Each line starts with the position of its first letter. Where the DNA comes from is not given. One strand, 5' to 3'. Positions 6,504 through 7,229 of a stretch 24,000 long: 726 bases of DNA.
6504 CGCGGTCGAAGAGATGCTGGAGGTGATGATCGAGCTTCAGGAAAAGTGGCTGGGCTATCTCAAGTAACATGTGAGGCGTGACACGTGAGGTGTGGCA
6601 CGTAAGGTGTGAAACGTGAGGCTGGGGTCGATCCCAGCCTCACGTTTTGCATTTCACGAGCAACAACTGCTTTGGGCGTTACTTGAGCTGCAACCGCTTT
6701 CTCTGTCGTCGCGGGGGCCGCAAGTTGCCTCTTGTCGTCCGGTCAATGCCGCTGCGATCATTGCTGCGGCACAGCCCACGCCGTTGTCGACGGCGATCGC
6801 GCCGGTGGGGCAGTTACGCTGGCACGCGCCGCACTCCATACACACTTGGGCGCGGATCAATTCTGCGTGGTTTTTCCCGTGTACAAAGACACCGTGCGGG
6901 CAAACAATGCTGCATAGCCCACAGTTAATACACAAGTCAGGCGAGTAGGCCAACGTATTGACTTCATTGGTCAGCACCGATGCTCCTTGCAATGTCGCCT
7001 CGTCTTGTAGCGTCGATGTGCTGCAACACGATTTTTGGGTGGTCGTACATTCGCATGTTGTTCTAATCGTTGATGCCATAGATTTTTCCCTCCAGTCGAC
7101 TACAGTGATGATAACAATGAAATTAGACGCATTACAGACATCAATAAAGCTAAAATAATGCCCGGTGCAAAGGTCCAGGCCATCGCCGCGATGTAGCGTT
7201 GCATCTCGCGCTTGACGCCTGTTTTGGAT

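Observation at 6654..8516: Complete arsR-hgcA-hgcB mercury-methylation operon in a sugar-metabolism neighbourhood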

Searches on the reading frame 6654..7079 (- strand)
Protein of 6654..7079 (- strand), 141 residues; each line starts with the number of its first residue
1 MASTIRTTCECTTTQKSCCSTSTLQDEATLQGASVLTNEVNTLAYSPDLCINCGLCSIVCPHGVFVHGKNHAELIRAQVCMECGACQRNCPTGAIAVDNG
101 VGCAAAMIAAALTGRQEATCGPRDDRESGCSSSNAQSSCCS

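Call 3: search_protein_families(library=pfam, proteins=[window:6654-7079:-], max_evalue=0.01)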
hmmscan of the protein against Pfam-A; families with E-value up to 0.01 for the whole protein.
window:6654-7079:- (141 aa): 12 families
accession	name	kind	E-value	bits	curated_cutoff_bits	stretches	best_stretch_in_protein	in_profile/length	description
PF00037.32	Fer4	-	1.4e-12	47.3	21.1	2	45-64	3-22/24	4Fe-4S binding domain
PF12838.12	Fer4_7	-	1e-11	45.6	27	2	50-94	2-52/52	4Fe-4S dicluster domain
PF12837.12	Fer4_6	-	2.2e-10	40.4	25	1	44-65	3-24/24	4Fe-4S binding domain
PF13237.11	Fer4_10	-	1e-08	35.4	25.5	2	45-91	4-53/53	4Fe-4S dicluster domain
PF12797.12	Fer4_2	-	2e-08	34.1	24.5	2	45-61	5-21/22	4Fe-4S binding domain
PF13187.11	Fer4_9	-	3.3e-08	33.9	27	1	50-95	2-52/52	4Fe-4S dicluster domain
PF14697.11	Fer4_21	-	4.8e-06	27.1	35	1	48-96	6-58/59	4Fe-4S dicluster domain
PF13183.11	Fer4_8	-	7.4e-05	23.6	27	1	14-64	11-68/68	4Fe-4S dicluster domain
PF13534.11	Fer4_17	-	0.00014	22.7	22.2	0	75-93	41-59/61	4Fe-4S dicluster domain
PF13484.11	Fer4_16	-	0.00054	21.1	30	0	50-68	2-20/66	4Fe-4S double cluster binding domain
PF12798.12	Fer4_3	-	0.00057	21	27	0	50-63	1-14/15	4Fe-4S binding domain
PF12800.12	Fer4_4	-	0.00058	20.4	24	1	47-61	1-15/17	4Fe-4S binding domain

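Call 4: search_protein_families(library=ncbifam, proteins=[window:6654-7079:-], max_evalue=0.01)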
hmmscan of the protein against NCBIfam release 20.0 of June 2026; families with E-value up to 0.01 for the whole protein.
window:6654-7079:- (141 aa): 58 families (the best 25 are shown)
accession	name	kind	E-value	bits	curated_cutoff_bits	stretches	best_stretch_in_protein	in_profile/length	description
NF040864.1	HgcB_ferredoxin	equivalog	3.2e-30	103.8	99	1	37-127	3-89/93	mercury methylation ferredoxin HgcB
NF058577.1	FdxA_fam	equivalog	8.8e-11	41.8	65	1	48-94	7-52/52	4Fe-4S ferredoxin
NF043039.1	HgcAB_like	equivalog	1.7e-09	37.7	285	1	36-95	288-349/350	HgcAB-like fusion protein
NF040684.1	PorD_Arch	equivalog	1.8e-08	34.3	120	1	45-97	29-81/85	pyruvate synthase subunit PorD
NF045490.1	FdxA_Protbact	equivalog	1.8e-07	31.4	135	2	56-101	17-61/104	ferredoxin FdxA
NF006221.0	PRK08348.1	subfamily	2e-07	30.8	124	1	42-98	38-95/136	NADH-plastoquinone oxidoreductase subunit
TIGR04395.1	cutC_activ_rSAM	equivalog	2e-07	30.6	360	1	44-98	50-106/309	choline TMA-lyase-activating enzyme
TIGR02179.1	PorD_KorD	subfamily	4.4e-07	29.9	60.05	1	47-97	24-74/78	2-oxoacid:acceptor oxidoreductase, delta subunit, pyruvate/2-ketoisovalerate family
TIGR02494.1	PFLE_PFLC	subfamily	5.3e-07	29.2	174.35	1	40-97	40-99/293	glycyl-radical enzyme activating protein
NF007203.0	PRK09624.1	equivalog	5.5e-07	29.8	171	1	15-97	14-100/105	pyuvate ferredoxin oxidoreductase subunit delta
TIGR03224.1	benzo_boxA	equivalog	5.8e-07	28.8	459.2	1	46-96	8-57/411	benzoyl-CoA 2,3-epoxidase subunit BoxA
NF007204.0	PRK09625.1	equivalog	6.8e-07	29.4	125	1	32-93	43-104/133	pyruvate flavodoxin oxidoreductase subunit delta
NF038196.1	ferrodoxin_EFR1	subfamily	8.5e-07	29.2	75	1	36-99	173-233/242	EFR1 family ferrodoxin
NF045480.1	FdxA_Actino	equivalog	1.8e-06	28.1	125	1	73-101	33-61/107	ferredoxin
NF040770.1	hetero_SS_HdrA2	exception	6.5e-06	24.5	1100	1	34-112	563-641/777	CoB-CoM heterodisulfide reductase HdrA2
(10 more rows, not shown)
